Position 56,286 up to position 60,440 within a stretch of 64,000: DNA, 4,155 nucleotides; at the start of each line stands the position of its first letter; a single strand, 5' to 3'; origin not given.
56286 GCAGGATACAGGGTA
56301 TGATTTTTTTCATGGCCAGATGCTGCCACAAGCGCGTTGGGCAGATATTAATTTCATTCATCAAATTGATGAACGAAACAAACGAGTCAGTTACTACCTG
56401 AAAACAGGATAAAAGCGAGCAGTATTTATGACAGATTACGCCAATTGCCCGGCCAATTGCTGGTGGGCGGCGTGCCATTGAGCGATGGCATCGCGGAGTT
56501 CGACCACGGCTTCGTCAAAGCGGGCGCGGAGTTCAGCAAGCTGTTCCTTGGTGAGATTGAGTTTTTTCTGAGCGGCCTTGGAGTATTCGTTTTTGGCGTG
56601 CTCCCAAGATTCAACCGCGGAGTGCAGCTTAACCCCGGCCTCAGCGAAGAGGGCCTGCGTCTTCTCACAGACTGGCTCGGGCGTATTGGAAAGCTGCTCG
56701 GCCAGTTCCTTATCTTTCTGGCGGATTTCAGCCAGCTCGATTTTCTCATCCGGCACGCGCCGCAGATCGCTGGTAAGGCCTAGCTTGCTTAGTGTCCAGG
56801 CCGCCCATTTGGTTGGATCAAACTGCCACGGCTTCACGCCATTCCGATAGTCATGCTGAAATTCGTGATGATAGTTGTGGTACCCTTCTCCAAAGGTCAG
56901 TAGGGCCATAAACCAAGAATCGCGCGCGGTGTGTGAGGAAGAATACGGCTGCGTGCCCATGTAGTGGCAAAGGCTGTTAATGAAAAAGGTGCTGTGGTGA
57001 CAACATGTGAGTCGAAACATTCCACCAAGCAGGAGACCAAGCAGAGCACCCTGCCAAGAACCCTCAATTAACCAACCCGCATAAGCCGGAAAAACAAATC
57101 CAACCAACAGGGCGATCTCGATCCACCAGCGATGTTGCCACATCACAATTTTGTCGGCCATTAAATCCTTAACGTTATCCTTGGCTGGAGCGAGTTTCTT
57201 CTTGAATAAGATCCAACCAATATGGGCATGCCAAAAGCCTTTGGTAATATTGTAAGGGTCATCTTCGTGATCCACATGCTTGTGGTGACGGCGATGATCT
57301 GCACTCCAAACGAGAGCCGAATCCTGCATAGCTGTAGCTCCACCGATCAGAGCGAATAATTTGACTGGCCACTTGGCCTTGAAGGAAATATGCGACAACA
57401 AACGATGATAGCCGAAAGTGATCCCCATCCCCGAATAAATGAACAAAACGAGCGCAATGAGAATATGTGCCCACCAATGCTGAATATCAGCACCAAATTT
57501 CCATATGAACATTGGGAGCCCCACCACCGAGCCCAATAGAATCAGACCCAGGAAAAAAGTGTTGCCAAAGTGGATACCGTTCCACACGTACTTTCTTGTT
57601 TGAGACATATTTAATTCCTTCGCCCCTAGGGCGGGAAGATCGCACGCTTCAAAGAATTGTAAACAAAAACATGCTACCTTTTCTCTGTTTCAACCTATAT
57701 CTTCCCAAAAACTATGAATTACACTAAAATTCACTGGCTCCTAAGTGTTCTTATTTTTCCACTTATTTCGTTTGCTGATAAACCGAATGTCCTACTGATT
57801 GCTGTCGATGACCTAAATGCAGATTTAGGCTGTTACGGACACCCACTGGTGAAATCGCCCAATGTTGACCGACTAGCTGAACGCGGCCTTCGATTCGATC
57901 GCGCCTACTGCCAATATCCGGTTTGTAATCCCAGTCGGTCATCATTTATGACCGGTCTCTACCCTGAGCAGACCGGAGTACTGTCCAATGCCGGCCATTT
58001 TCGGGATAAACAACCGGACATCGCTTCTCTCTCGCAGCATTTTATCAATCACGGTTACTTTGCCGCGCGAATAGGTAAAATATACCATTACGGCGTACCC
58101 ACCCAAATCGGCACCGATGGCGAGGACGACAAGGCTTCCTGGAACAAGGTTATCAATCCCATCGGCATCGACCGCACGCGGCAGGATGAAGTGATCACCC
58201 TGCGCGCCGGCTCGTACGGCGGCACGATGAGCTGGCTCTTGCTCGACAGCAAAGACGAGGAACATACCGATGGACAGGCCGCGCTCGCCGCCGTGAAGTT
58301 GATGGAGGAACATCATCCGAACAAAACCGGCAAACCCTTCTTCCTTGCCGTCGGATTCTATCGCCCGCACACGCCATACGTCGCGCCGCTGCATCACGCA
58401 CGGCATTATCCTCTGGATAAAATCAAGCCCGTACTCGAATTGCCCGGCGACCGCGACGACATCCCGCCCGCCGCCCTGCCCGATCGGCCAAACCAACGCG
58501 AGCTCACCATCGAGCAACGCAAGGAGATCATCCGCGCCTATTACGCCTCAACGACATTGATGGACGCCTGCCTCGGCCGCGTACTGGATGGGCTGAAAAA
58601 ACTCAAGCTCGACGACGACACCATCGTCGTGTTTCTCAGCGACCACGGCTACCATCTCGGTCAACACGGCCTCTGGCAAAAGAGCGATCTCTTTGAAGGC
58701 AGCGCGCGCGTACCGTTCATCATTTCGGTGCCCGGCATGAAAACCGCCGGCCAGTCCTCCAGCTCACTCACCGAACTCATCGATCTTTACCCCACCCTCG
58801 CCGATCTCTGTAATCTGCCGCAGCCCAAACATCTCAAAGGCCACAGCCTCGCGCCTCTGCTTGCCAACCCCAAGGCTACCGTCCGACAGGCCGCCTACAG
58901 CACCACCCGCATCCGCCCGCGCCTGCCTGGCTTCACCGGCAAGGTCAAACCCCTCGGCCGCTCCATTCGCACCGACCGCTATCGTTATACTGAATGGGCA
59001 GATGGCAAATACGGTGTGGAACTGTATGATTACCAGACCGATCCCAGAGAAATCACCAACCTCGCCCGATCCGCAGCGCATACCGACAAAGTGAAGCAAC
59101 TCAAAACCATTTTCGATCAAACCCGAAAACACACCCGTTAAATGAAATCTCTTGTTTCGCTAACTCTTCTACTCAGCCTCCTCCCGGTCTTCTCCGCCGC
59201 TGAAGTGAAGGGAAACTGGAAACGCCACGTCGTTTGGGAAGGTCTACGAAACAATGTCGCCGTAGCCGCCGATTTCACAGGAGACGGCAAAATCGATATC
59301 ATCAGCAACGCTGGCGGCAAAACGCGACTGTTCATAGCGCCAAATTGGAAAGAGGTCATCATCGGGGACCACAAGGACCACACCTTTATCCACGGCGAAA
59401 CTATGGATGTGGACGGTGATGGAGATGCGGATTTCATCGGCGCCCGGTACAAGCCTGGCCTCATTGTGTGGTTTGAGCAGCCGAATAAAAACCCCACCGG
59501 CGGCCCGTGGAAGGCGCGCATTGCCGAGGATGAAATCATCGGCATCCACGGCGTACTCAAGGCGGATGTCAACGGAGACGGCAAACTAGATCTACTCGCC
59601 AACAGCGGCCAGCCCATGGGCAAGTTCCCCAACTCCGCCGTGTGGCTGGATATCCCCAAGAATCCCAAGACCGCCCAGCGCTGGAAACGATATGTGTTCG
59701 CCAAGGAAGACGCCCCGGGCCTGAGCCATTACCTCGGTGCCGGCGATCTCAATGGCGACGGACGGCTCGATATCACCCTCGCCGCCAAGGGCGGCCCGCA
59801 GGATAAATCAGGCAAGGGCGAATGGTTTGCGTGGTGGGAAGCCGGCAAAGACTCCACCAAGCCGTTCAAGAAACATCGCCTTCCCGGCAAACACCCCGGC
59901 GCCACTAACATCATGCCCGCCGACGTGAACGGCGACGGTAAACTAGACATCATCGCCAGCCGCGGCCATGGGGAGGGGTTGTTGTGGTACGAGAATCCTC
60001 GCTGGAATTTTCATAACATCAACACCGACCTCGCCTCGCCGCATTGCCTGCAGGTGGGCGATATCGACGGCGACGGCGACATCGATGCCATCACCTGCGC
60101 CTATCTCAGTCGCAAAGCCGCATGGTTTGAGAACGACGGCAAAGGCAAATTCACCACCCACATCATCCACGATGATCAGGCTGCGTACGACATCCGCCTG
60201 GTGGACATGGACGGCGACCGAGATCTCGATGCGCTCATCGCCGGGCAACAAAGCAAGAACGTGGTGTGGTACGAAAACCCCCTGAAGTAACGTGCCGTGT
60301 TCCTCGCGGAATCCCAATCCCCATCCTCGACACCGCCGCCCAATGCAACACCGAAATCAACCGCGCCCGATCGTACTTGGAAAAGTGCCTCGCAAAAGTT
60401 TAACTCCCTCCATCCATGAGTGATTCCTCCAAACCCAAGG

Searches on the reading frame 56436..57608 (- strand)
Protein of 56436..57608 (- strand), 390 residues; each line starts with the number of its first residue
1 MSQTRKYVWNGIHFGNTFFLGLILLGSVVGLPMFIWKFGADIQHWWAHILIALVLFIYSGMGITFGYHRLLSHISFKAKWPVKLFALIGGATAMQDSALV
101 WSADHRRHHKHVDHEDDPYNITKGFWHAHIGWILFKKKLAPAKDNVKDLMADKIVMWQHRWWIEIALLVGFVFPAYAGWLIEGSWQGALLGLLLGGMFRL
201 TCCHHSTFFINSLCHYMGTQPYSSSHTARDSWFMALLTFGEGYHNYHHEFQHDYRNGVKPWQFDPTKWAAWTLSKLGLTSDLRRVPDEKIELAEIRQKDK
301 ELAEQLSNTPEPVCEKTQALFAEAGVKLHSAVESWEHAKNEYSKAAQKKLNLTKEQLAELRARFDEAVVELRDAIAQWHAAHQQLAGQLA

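Call 8: search_protein_families(library=pfam, proteins=[window:56436-57608:-], max_evalue=0.001)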
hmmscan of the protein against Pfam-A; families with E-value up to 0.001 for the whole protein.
window:56436-57608:- (390 aa): 1 family
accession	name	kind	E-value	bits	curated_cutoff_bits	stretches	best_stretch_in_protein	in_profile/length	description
PF00487.30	FA_desaturase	-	1.1e-18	68.4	29.7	1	45-257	2-225/253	Fatty acid desaturase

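Call 91: search_protein_families(library=padloc, proteins=[window:56436-57608:-], max_evalue=0.00001)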
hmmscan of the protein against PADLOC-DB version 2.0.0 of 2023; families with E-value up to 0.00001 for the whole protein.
window:56436-57608:- (390 aa): 0 families

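Call 101: find_related_loci(query=window:56439-57608:-, collection=metagenome_contigs, flank=10000)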
Query window:56439-57608:- (390 aa) in metagenome_contigs; peptide patterns used: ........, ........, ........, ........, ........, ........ (x = any residue, [..] = any of these).
600 stretches matched a pattern (row limit reached: there are more); 598 encode a relative of the query (tblastn E <= 1e-3); the best 80 are kept; 80 distinct loci.
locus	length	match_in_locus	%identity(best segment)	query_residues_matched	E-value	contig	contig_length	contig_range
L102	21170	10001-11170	96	1-390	0e+0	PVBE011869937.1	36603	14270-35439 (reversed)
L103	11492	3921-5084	82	1-388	0e+0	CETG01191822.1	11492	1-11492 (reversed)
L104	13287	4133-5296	67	1-390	0e+0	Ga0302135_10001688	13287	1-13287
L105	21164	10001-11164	67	1-390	2e-178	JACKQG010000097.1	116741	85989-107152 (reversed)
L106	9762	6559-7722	67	1-390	6e-178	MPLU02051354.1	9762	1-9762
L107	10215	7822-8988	61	1-390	1e-158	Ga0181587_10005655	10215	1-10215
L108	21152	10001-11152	57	6-390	2e-146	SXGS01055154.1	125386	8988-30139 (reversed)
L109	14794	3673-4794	58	16-390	8e-145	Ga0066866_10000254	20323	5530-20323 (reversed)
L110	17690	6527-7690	54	2-390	3e-142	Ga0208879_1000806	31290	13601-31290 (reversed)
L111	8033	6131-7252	55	16-390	5e-138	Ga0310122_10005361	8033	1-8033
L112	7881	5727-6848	54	12-390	1e-137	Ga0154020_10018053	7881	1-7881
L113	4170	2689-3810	56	16-390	1e-140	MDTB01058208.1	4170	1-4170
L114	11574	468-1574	55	10-383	9e-138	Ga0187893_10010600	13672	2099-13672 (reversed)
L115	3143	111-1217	55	10-383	2e-141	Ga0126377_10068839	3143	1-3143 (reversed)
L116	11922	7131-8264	54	12-390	8e-136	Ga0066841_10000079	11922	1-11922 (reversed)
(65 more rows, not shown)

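Call 107: search_protein_families(library=pfam, proteins=[L104:5356-10473:+, L104:10479-11654:+, L104:11320-11826:-, L104:11804-12421:+], max_evalue=0.001)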
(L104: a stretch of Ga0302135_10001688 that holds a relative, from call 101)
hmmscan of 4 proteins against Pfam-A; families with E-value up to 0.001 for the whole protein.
L104:5356-10473:+ (1706 aa): 9 families
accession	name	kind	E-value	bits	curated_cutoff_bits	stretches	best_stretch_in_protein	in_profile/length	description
PF13195.11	DUF4011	-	2.8e-38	131.8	22.2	1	13-311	1-158/158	Protein of unknown function (DUF4011)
PF18741.7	MTES_1575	-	7.3e-33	113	38.2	1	1383-1479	1-95/96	REase_MTES_1575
PF13086.12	AAA_11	-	2.4e-16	60.7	27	2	1079-1118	213-253/257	AAA domain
PF13087.12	AAA_12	-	6.4e-11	42.6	27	1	1149-1338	11-193/195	AAA domain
PF13245.12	AAA_19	-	2.3e-08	34.7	25.1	0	428-485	2-61/134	AAA domain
PF13604.12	AAA_30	-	6.3e-08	33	27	1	427-487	6-68/191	AAA domain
PF11784.13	DUF3320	-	5.1e-05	23.6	25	1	1543-1583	2-44/50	Protein of unknown function (DUF3320)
PF01443.25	Viral_helicase1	-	0.00018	21.9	21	0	1078-1117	58-99/228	Viral superfamily 1 RNA helicase core domain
PF04851.21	ResIII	-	0.00097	19.5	22.5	0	436-485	22-73/164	Type III restriction enzyme, res subunit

L104:10479-11654:+ (392 aa): 3 families
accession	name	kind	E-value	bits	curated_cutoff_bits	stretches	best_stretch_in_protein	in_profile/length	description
PF06167.18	Peptidase_M90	-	7.6e-49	166.9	26.2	1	3-221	16-242/243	Glucose-regulated metallo-peptidase M90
PF07661.19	MORN_2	-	8.1e-07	29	29.6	0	349-369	1-21/22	MORN repeat variant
PF07737.17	ATLF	-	8e-05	22.9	27.4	1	112-219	102-192/193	Anthrax toxin lethal factor, N- and C-terminal domain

L104:11320-11826:- (168 aa): 0 families

L104:11804-12421:+ (206 aa): 0 families

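Call 108: search_protein_families(library=padloc, proteins=[L104:5356-10473:+, L104:10479-11654:+], max_evalue=0.00001)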
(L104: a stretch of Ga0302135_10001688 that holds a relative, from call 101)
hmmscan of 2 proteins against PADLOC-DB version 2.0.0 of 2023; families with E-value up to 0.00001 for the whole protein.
L104:5356-10473:+ (1706 aa): 7 families
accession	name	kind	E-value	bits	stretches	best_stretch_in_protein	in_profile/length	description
PDLC05009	PDC-S37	-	0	1809.6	1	2-1702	5-1544/1550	-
PDLC02194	Hhe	-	2e-222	739.5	2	962-1481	1256-1781/1911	-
PDLC03920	MkoA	-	8.2e-31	105.1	2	1079-1332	791-1069/1112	-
PDLC03924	MkoC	-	2.5e-21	73.6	2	1079-1117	670-708/1136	-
PDLC03921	MkoA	-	1.1e-10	37.9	0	1078-1118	1295-1335/1607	-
PDLC04140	mad8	-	4e-10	37.7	1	431-519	21-115/314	mads_8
PDLC05035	PDC-S53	-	2.8e-06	23.7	0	439-486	512-557/900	-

L104:10479-11654:+ (392 aa): 0 families

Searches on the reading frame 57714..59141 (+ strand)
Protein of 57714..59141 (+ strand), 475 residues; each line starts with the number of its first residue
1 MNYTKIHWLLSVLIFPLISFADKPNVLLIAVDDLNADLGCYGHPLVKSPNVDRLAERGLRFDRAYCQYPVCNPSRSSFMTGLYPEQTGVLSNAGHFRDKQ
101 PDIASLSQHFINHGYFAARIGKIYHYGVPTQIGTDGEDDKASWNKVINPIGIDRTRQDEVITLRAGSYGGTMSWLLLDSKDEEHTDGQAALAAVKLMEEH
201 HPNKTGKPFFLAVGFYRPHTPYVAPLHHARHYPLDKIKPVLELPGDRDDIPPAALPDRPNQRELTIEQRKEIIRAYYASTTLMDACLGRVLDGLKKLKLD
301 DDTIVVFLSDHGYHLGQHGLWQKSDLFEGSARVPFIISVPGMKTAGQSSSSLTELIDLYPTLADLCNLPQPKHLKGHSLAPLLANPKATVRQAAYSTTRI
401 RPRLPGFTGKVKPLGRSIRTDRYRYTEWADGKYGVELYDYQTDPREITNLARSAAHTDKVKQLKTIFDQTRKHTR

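Call 8: search_protein_families(library=pfam, proteins=[window:57714-59141:+], max_evalue=0.001)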
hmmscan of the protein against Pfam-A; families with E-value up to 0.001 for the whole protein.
window:57714-59141:+ (475 aa): 3 families
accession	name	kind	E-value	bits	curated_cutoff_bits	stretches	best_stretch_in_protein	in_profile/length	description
PF00884.28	Sulfatase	-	6.2e-47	160.8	25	1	24-366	1-299/301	Sulfatase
PF16347.10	SGSH_C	-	8e-21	75.2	29.3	1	316-472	1-153/154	N-sulphoglucosamine sulphohydrolase, C-terminal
PF01663.27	Phosphodiest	-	6.2e-12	46.2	23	1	26-100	1-73/342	Type I phosphodiesterase / nucleotide pyrophosphatase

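Call 91: search_protein_families(library=padloc, proteins=[window:57714-59141:+], max_evalue=0.00001)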
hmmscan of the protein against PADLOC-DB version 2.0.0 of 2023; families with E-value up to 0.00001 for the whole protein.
window:57714-59141:+ (475 aa): 0 families

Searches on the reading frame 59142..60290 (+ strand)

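Call 8: search_protein_families(library=pfam, proteins=[window:59142-60290:+], max_evalue=0.001)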
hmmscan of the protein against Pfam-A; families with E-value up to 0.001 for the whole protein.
window:59142-60290:+ (382 aa): 4 families
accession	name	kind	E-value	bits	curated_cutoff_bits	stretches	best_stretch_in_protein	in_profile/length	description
PF13517.12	FG-GAP_3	-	7.6e-32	110.1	26.9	3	202-271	1-60/61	FG-GAP-like repeat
PF01839.29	FG-GAP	-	2.9e-18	65.8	22.1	2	198-221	5-27/37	FG-GAP repeat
PF00404.24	Dockerin_1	-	1.8e-10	41.3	22.9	0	306-364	2-46/57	Dockerin type I domain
PF12256.14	TcdB_toxin_midN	-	1.9e-06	27.8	24.8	0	252-276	25-49/181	Insecticide toxin TcdB middle/N-terminal region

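Call 91: search_protein_families(library=padloc, proteins=[window:59142-60290:+], max_evalue=0.00001)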
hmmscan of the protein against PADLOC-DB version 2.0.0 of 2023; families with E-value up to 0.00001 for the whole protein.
window:59142-60290:+ (382 aa): 0 families
